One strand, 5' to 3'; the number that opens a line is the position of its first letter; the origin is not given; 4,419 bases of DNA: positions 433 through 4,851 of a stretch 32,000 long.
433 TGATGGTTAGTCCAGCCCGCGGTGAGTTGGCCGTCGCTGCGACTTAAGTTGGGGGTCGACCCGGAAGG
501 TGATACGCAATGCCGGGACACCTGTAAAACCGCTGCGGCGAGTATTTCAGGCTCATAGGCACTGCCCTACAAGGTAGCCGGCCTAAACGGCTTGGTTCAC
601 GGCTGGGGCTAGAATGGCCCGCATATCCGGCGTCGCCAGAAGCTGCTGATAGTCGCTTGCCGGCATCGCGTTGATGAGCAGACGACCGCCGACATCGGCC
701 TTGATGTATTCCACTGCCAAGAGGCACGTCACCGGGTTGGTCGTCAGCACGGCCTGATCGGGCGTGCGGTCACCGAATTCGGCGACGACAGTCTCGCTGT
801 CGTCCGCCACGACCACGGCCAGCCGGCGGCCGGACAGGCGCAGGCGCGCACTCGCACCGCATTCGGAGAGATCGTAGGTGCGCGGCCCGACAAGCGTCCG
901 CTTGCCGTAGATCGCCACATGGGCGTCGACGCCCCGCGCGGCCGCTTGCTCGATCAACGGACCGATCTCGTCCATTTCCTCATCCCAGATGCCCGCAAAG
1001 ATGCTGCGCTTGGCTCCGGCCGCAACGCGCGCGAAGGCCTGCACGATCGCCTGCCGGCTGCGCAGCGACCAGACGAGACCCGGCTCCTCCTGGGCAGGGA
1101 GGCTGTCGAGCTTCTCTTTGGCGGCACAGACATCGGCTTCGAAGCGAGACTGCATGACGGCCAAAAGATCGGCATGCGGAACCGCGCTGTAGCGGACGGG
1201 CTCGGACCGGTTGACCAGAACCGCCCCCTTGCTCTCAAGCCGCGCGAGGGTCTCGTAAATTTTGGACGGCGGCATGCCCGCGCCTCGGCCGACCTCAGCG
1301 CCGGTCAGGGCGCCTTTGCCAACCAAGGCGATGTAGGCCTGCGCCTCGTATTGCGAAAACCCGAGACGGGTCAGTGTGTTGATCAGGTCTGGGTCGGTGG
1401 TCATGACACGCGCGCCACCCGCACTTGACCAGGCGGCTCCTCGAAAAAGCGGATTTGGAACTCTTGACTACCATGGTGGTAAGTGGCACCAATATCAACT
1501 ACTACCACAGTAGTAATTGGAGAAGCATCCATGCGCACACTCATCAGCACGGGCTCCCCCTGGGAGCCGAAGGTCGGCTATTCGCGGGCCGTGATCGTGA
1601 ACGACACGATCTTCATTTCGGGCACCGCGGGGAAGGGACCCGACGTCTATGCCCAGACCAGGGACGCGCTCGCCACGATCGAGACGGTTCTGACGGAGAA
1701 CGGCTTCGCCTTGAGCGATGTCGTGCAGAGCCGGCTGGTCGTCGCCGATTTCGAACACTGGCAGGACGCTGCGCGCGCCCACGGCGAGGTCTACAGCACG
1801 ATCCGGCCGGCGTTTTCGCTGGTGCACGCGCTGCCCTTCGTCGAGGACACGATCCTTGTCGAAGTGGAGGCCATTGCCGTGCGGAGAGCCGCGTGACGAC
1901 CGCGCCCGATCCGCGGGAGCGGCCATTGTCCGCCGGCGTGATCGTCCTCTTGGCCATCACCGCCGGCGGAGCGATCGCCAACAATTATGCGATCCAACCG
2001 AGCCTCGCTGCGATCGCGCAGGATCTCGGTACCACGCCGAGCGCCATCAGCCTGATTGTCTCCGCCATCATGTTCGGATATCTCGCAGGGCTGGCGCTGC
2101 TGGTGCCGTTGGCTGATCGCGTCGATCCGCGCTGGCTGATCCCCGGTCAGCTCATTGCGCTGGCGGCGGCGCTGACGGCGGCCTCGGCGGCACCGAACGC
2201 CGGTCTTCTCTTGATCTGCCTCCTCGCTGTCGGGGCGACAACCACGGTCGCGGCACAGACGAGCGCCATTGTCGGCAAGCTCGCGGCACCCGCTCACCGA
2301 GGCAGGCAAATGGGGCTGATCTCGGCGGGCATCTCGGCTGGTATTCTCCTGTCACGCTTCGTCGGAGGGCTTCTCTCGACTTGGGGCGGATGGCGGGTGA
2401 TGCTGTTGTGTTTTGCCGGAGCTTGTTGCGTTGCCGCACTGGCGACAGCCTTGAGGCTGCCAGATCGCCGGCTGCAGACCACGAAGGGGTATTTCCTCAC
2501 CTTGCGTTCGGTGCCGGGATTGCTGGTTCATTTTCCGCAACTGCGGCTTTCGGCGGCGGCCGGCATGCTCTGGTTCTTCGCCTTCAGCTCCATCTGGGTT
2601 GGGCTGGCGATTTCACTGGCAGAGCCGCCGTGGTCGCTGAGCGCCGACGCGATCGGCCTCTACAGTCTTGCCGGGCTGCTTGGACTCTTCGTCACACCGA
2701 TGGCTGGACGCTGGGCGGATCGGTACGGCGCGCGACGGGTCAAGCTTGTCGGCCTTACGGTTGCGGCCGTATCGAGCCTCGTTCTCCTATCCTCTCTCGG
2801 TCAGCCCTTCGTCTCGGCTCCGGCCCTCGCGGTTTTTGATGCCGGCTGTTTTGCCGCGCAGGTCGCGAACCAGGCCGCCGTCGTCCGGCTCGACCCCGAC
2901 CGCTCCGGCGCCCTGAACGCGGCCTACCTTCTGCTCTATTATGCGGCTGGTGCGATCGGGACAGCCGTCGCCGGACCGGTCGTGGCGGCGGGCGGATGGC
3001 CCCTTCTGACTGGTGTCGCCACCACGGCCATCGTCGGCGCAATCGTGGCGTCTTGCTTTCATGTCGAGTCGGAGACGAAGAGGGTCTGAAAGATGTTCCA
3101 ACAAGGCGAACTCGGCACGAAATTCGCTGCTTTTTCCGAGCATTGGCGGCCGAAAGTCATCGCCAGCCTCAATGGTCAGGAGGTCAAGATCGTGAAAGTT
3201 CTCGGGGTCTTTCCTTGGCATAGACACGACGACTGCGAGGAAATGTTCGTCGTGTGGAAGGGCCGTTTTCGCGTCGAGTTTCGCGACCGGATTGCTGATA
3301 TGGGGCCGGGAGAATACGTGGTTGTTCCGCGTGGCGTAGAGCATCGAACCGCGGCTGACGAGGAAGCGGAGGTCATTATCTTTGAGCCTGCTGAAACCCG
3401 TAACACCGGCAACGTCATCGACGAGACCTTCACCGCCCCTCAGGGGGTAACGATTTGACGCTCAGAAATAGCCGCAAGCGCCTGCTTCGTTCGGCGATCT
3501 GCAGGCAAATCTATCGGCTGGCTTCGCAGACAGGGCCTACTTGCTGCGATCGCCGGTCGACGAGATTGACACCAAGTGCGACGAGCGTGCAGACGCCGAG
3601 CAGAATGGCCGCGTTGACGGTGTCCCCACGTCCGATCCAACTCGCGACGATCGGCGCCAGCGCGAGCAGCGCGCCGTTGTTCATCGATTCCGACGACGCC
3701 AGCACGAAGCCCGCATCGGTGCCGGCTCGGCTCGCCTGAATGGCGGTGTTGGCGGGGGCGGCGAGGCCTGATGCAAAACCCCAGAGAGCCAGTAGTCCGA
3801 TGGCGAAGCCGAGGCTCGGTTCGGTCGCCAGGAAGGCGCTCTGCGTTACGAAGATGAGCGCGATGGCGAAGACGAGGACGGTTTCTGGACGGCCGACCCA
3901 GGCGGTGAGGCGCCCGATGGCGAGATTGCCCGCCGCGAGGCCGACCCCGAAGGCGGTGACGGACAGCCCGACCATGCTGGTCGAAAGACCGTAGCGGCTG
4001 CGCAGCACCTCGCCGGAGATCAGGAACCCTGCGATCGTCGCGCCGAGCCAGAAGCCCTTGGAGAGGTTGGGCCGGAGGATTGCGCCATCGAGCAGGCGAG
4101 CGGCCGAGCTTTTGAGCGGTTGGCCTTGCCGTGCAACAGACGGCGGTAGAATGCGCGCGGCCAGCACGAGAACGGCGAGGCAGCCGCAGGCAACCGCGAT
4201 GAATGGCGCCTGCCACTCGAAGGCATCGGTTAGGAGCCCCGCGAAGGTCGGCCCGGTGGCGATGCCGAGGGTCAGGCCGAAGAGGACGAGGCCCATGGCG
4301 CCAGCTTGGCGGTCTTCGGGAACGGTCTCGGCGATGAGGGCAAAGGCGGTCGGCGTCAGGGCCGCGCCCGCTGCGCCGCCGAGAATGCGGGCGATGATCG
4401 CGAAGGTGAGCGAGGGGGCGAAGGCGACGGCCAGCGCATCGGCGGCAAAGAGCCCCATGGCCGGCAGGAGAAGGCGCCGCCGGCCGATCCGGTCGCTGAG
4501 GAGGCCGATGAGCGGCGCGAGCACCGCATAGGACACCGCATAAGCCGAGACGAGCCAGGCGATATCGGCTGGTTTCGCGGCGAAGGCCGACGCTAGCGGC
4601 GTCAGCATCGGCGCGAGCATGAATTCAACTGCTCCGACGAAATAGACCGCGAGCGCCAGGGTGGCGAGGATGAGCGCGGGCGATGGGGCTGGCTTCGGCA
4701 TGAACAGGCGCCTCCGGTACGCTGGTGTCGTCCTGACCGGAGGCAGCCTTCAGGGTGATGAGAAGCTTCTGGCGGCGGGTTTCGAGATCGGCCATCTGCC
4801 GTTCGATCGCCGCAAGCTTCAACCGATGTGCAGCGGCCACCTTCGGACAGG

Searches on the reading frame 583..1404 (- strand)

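Call 36: search_protein_families(library=pfam, proteins=[window:583-1404:-], max_evalue=0.001)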
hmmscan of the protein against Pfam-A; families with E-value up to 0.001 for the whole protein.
window:583-1404:- (273 aa): 2 families
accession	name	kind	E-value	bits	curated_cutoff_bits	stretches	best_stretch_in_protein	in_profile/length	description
PF01978.25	TrmB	-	7.2e-19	67.8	25.6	1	11-76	1-66/68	Sugar-specific transcriptional regulator TrmB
PF11495.14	Regulator_TrmB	-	9.4e-05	22.2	22.2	1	111-209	2-96/233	Archaeal transcriptional regulator TrmB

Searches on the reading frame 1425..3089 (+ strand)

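Call 36: search_protein_families(library=pfam, proteins=[window:1425-3089:+], max_evalue=0.001)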
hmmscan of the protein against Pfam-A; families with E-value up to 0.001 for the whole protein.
window:1425-3089:+ (554 aa): 2 families
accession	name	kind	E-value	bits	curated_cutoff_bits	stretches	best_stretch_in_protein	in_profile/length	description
PF07690.21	MFS_1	-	3.9e-43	148.1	33.4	2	177-513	2-347/347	Major Facilitator Superfamily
PF00083.30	Sugar_tr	-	2.2e-06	27.3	22.3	1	203-331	43-179/452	Sugar (and other) transporter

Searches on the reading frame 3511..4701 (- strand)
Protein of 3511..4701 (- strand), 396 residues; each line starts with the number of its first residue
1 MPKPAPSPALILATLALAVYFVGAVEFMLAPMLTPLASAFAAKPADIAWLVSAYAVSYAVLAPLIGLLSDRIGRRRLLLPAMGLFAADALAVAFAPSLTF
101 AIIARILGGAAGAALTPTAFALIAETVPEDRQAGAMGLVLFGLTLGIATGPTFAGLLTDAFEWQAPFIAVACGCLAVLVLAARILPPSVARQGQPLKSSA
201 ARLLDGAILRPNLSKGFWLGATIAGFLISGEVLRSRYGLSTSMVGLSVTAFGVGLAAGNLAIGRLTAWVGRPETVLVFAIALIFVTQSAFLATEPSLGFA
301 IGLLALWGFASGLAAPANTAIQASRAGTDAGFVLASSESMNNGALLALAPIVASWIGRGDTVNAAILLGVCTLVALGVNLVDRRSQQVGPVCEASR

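Call 36: search_protein_families(library=pfam, proteins=[window:3511-4701:-], max_evalue=0.001)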
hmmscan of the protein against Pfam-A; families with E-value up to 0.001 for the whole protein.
window:3511-4701:- (396 aa): 2 families
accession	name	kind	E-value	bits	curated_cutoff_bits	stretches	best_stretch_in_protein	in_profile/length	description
PF07690.21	MFS_1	-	9e-46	156.8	33.4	2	15-228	1-218/347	Major Facilitator Superfamily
PF00083.30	Sugar_tr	-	8.3e-08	32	22.3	1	44-186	45-191/452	Sugar (and other) transporter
